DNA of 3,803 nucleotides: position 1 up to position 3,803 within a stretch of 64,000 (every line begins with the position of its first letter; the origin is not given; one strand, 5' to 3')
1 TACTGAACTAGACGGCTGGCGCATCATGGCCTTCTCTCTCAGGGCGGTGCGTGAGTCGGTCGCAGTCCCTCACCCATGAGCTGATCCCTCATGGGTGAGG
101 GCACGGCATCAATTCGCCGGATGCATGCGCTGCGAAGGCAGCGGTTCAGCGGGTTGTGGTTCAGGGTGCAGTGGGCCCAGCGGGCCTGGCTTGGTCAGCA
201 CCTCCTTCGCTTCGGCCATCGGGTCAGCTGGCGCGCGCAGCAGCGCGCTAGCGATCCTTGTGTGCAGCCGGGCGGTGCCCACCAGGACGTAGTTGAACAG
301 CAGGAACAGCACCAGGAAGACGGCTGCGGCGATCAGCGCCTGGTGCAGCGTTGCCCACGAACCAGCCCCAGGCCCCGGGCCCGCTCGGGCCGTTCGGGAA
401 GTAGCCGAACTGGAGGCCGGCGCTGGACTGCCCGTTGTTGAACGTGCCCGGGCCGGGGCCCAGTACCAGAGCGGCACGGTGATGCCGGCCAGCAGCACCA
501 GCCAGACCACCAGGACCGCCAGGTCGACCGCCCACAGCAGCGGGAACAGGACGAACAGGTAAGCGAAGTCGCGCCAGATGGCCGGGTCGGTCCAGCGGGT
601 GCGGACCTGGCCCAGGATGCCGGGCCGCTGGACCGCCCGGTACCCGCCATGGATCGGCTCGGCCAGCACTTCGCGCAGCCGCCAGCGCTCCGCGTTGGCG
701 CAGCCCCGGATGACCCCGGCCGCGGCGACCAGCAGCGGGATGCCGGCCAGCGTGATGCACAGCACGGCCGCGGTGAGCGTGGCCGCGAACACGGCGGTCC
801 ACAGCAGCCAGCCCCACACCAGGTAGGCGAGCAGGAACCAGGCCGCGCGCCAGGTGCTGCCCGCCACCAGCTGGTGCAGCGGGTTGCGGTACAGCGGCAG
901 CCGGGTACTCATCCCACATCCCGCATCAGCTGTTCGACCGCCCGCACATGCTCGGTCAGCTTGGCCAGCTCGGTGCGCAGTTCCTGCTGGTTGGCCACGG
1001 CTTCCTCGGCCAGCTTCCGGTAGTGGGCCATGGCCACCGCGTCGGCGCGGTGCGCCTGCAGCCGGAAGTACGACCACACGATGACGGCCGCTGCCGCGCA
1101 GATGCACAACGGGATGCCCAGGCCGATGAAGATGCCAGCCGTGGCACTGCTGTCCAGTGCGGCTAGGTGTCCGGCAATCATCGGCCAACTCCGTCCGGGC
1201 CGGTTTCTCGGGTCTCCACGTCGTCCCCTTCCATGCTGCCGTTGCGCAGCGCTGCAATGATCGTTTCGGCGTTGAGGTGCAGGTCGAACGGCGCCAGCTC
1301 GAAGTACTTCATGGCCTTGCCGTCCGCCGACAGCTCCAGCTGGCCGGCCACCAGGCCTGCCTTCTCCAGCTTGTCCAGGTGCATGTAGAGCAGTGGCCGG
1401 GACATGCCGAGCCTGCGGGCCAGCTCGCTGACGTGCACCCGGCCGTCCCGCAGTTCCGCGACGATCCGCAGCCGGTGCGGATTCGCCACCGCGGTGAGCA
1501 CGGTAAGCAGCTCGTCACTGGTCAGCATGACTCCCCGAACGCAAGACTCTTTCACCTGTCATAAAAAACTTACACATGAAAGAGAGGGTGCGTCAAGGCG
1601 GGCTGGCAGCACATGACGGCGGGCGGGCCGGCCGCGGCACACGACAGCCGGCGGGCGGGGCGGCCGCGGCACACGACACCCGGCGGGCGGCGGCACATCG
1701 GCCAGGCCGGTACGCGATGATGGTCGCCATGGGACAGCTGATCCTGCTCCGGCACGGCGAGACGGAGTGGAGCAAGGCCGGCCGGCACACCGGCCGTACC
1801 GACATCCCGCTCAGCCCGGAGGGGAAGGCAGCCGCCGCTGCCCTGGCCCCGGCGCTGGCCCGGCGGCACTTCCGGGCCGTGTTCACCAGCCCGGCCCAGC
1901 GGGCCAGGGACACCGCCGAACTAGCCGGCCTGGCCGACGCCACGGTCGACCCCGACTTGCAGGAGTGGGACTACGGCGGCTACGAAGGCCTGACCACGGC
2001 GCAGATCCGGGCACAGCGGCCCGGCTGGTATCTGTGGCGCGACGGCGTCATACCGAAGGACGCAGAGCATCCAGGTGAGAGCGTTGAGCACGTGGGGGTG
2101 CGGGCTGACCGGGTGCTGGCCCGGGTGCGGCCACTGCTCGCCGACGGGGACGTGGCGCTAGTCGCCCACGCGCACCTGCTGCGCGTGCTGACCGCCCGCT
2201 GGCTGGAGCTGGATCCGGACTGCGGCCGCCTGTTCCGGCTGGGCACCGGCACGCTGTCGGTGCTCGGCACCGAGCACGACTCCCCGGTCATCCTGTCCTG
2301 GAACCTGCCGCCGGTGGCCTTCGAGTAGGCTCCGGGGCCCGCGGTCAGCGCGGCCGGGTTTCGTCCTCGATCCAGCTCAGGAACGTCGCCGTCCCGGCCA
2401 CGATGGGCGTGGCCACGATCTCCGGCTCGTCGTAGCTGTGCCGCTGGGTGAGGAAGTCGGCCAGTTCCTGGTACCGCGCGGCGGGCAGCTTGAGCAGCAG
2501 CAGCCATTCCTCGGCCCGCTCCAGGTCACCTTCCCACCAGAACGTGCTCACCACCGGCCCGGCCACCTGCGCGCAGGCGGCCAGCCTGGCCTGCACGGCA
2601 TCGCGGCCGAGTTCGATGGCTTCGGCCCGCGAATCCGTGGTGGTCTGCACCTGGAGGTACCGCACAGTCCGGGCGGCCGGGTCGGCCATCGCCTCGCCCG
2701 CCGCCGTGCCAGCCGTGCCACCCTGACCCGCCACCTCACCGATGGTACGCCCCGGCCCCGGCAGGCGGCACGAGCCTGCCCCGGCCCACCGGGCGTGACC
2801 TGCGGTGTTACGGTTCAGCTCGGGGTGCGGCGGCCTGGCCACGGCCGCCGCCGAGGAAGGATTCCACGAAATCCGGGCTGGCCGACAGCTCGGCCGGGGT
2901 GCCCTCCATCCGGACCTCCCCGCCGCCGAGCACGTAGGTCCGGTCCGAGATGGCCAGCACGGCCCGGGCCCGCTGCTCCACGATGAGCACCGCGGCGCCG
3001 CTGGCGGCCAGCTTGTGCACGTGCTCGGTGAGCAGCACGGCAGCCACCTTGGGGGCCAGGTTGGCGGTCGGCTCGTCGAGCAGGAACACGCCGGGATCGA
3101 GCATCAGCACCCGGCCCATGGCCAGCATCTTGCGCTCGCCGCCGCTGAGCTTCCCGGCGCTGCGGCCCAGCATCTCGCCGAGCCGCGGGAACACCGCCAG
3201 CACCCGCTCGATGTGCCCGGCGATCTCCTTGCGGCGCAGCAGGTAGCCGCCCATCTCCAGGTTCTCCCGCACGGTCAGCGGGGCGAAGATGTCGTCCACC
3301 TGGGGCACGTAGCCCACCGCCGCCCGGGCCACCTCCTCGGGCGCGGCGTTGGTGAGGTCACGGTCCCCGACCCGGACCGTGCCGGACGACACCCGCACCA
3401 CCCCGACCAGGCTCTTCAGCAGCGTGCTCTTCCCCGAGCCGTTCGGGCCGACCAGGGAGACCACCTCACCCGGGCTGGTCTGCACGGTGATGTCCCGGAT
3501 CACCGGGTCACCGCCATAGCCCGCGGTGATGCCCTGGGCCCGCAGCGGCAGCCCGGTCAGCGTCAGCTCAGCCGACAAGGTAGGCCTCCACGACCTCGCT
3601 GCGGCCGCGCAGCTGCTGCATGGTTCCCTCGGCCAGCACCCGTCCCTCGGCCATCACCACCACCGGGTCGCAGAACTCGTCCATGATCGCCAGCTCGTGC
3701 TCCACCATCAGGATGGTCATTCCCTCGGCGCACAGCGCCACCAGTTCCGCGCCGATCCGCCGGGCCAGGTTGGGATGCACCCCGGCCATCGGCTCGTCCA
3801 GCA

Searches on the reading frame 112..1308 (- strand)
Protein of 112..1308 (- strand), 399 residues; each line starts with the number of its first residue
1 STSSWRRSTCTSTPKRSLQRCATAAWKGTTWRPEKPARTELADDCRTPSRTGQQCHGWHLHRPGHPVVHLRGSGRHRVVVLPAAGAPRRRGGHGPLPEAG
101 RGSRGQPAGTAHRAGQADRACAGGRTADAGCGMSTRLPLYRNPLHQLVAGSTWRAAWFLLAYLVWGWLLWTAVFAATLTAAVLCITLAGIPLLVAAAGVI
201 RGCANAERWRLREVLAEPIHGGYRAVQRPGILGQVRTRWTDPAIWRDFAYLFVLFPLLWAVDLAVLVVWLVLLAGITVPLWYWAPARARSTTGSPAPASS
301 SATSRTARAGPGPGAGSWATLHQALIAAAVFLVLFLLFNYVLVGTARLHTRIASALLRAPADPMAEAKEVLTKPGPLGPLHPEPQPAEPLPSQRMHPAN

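Call 57: search_protein_families(library=pfam, proteins=[window:112-1308:-], max_evalue=0.001)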
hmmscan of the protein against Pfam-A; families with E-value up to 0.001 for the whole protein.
window:112-1308:- (399 aa): 1 family
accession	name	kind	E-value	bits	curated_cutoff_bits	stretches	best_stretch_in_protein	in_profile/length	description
PF13796.11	Sensor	-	4.6e-25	89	28.2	1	158-357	1-162/162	Putative sensor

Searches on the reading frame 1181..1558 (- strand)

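Call 57: search_protein_families(library=pfam, proteins=[window:1181-1558:-], max_evalue=0.001)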
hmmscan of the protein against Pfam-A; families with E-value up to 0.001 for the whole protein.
window:1181-1558:- (126 aa): 12 families
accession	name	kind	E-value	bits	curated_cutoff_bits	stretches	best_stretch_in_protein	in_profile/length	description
PF12840.13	HTH_20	-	1.2e-12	48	27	1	25-71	2-49/51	Helix-turn-helix domain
PF01022.26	HTH_5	-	2e-12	47.2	22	1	26-70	1-45/47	Bacterial regulatory protein, arsR family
PF13412.12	HTH_24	-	9.6e-08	31.9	21.9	1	29-70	5-47/48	Winged helix-turn-helix DNA-binding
PF12802.13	MarR_2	-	8.7e-07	29.5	27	1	30-71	8-51/61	MarR family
PF13518.12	HTH_28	-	2.7e-06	27.8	25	1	28-70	1-42/52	Helix-turn-helix domain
PF09339.16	HTH_IclR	-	6e-05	23.2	22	1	37-71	15-49/52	IclR helix-turn-helix domain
PF01047.28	MarR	-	6.9e-05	23.1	24.6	1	39-70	16-47/59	MarR family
PF21476.4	PF0610-like_N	-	9.1e-05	23.1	33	1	29-66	3-40/50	PF0610-like, N-terminal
PF03551.20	PadR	-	0.00022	21.6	27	1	52-88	29-65/75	Transcriptional regulator PadR-like family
PF25213.1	HVO_A0261_N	-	0.00035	20.8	35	1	24-71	8-55/86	HVO_A0261 N-terminal domain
PF01978.25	TrmB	-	0.00054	20.2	25.6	0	37-71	19-53/68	Sugar-specific transcriptional regulator TrmB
PF08279.18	HTH_11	-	0.00086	19.6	25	0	29-68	2-43/55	HTH domain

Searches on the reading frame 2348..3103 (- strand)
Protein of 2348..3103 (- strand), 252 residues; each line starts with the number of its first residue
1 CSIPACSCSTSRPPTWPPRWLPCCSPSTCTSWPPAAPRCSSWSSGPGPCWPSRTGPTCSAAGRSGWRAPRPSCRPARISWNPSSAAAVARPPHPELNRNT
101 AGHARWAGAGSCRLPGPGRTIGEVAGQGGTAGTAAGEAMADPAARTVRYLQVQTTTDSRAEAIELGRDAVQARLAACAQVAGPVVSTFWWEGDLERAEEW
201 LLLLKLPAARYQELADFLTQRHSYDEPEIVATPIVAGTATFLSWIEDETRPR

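Call 57: search_protein_families(library=pfam, proteins=[window:2348-3103:-], max_evalue=0.001)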
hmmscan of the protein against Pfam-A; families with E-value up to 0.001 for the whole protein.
window:2348-3103:- (252 aa): 1 family
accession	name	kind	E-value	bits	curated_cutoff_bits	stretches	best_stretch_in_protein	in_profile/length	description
PF03091.20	CutA1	-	1.8e-28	98.7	22.4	1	152-247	3-98/99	CutA1 divalent ion tolerance protein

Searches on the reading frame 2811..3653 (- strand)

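Call 57: search_protein_families(library=pfam, proteins=[window:2811-3653:-], max_evalue=0.001)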
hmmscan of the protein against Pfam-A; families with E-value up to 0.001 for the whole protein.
window:2811-3653:- (281 aa): 5 families
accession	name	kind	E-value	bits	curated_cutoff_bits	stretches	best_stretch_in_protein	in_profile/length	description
PF00005.33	ABC_tran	-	2.8e-29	102.9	25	1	53-197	2-137/137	ABC transporter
PF13304.12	AAA_21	-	4.1e-08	34.1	27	1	65-85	2-22/304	AAA domain, putative AbiEii toxin, Type IV TA system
PF02463.25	SMC_N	-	4e-05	23.6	40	1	63-199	25-171/220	RecF/RecN/SMC N terminal domain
PF13555.12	AAA_29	-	0.00039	20.6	27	1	57-81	17-41/61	P-loop containing region of AAA domain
PF13671.12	AAA_33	-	0.0006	20.6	27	0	64-94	1-34/143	AAA domain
